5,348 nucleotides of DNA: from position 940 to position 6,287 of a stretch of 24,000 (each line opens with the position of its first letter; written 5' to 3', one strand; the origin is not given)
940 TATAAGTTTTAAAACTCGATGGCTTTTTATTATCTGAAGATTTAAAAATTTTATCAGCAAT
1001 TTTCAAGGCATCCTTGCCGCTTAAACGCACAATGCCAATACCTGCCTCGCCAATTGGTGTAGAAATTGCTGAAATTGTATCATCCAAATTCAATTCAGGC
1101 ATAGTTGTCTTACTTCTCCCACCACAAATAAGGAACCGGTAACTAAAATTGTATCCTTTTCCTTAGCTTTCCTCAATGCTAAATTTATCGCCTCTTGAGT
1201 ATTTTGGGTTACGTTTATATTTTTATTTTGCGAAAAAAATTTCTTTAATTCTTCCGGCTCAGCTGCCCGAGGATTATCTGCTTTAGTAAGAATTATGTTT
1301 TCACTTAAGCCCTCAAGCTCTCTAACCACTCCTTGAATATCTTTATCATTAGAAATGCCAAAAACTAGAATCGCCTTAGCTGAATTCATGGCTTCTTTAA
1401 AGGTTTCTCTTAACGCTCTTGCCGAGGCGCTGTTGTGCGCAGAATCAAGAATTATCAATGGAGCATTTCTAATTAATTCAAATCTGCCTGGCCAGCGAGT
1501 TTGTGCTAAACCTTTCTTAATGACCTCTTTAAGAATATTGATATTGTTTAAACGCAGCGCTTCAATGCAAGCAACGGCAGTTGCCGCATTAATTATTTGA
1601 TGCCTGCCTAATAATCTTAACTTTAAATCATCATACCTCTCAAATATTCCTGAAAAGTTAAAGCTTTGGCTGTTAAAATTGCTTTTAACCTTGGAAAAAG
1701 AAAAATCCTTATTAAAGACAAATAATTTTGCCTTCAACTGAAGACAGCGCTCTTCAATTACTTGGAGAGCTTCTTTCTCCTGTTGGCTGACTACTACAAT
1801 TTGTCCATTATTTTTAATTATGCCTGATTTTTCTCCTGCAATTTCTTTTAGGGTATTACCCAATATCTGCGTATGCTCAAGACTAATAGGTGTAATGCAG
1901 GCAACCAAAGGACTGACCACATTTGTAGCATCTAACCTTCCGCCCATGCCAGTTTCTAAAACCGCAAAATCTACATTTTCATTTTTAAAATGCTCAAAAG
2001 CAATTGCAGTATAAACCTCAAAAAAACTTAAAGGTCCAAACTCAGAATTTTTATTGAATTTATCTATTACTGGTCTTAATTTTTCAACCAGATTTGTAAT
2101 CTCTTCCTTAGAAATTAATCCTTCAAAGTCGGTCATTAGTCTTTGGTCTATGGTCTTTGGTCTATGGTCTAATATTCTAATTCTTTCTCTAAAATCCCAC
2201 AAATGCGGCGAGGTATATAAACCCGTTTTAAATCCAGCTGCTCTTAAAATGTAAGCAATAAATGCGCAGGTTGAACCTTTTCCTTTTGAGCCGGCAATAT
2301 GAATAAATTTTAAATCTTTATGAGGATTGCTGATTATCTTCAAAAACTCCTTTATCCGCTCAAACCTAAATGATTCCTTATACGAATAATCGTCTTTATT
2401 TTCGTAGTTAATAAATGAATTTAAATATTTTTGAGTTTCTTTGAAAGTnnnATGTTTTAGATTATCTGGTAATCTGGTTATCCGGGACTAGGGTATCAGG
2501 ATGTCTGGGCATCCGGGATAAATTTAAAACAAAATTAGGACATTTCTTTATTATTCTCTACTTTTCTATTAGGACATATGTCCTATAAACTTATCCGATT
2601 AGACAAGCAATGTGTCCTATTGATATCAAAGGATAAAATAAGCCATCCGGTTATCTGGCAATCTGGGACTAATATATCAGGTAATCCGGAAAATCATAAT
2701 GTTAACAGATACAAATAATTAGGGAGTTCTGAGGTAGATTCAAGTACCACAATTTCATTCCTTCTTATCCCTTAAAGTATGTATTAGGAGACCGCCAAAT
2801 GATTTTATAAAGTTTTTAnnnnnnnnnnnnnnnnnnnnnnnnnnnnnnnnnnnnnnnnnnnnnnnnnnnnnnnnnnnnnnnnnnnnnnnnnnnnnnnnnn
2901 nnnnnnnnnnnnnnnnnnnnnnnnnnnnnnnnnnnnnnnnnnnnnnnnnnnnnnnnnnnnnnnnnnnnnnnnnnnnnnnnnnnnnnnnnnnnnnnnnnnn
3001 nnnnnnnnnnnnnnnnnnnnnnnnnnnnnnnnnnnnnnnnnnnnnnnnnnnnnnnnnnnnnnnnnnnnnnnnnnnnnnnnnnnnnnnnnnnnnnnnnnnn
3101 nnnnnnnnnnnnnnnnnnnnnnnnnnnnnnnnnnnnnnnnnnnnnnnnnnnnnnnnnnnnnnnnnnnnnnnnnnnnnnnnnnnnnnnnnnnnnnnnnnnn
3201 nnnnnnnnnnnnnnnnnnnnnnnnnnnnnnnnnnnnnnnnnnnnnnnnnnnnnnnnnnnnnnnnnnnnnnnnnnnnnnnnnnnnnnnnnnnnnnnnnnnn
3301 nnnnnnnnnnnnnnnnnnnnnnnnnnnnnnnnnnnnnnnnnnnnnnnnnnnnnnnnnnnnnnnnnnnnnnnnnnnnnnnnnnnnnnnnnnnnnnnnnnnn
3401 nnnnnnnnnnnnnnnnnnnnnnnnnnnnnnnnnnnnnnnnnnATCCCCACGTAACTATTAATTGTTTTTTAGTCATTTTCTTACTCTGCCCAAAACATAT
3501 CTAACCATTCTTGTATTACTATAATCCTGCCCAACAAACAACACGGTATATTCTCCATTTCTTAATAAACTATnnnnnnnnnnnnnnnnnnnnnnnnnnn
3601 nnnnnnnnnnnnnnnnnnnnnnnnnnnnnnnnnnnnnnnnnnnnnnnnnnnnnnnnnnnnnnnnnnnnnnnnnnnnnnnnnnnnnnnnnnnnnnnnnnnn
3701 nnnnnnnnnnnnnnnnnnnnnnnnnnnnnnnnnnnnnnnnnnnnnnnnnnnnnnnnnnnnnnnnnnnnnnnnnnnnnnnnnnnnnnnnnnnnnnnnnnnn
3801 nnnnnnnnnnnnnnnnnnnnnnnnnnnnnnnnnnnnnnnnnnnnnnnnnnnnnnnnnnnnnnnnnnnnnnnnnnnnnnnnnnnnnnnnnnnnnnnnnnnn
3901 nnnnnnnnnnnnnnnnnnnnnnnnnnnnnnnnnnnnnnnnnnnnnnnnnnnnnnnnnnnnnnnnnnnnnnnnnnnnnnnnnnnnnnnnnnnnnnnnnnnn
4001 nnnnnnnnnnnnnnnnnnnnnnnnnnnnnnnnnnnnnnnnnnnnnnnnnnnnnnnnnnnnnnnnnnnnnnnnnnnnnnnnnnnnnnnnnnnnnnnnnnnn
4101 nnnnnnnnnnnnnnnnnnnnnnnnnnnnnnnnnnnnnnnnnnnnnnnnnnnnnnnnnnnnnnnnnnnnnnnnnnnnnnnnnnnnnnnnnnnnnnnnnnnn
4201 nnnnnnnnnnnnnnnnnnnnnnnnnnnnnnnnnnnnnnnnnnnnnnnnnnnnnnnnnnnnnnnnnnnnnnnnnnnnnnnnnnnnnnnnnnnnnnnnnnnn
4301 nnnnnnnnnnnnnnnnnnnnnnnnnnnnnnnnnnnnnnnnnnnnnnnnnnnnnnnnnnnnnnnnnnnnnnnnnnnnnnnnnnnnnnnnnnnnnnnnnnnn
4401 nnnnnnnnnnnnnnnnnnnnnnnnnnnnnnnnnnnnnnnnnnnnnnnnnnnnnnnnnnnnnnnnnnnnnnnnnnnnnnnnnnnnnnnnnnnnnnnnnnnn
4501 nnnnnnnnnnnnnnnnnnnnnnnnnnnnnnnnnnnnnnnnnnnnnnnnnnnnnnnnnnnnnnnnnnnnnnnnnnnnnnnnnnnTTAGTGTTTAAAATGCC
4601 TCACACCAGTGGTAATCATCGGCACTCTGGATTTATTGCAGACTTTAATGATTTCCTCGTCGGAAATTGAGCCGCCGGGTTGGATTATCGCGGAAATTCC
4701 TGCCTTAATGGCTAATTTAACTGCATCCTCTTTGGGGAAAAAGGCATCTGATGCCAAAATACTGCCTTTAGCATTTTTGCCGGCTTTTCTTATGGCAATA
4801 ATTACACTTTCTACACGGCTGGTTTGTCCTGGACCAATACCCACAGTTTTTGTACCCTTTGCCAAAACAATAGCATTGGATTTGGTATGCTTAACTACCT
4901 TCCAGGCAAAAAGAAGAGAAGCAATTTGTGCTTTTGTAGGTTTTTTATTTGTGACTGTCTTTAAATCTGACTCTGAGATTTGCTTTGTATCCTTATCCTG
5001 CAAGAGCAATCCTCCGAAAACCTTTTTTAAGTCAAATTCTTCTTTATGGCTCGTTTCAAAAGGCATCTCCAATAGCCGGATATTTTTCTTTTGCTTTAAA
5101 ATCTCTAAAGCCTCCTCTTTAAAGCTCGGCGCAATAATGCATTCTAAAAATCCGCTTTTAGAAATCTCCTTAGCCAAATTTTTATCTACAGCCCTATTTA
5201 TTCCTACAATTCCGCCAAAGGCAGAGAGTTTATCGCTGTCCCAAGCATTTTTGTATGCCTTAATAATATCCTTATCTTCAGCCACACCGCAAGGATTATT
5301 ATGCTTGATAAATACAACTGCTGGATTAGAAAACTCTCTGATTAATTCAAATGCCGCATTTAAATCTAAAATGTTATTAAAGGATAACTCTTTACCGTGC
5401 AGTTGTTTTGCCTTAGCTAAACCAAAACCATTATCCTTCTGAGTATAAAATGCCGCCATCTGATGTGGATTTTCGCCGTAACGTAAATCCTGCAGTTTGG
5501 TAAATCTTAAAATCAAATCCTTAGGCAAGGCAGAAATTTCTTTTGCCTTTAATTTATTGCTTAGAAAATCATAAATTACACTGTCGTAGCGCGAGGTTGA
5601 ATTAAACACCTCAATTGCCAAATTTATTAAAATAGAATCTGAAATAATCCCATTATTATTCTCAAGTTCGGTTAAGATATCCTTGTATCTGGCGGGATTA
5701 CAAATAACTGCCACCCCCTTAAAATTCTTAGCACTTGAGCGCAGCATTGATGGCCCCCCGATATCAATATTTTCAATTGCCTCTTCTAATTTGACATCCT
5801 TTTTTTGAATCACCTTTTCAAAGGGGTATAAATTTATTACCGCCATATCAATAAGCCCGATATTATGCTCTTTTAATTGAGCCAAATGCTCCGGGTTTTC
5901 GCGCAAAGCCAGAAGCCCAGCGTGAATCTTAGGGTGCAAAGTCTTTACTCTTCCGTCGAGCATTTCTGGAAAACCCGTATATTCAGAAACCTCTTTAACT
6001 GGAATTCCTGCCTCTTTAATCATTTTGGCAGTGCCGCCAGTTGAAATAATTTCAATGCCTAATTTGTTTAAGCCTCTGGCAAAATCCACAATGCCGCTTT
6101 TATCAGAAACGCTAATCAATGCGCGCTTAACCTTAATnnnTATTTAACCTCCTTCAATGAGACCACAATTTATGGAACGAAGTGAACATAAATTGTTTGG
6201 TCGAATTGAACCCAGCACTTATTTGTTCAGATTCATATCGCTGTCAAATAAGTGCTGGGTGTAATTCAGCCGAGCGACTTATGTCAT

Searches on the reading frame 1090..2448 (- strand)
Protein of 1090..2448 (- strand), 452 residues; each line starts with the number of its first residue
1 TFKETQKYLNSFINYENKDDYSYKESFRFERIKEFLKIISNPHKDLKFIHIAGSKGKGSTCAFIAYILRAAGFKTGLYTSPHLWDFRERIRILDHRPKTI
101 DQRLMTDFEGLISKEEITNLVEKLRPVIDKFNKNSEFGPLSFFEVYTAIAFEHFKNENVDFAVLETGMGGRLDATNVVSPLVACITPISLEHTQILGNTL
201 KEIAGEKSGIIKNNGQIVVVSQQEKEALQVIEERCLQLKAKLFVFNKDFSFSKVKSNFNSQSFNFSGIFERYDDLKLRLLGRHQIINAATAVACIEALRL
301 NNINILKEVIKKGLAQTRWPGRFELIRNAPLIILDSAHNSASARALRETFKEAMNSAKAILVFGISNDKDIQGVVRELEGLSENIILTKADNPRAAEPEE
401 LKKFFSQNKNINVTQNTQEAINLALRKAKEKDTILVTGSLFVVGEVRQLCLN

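Call 54: search_protein_families(library=pfam, proteins=[window:1090-2448:-], max_evalue=0.00001)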
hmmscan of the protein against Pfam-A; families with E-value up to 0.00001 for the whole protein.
window:1090-2448:- (452 aa): 2 families
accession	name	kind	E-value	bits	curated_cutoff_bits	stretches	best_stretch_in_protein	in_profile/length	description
PF02875.26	Mur_ligase_C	-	1e-21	78.5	28.4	1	321-439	1-126/127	Mur ligase, glutamate ligase domain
PF08245.18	Mur_ligase_M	-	1.2e-15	58.5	24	1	150-294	48-199/200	Mur ligase middle domain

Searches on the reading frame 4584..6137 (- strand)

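Call 54: search_protein_families(library=pfam, proteins=[window:4584-6137:-], max_evalue=0.00001)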
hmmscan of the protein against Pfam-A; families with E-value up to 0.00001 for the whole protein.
window:4584-6137:- (517 aa): 2 families
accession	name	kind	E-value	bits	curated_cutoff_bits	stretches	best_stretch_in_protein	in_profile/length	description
PF01808.24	AICARFT_IMPCHas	-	8.9e-120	400.3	25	1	135-451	1-311/311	AICARFT/IMPCHase bienzyme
PF02142.27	MGS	-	1.3e-27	96.2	24.1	1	15-129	1-93/94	MGS-like domain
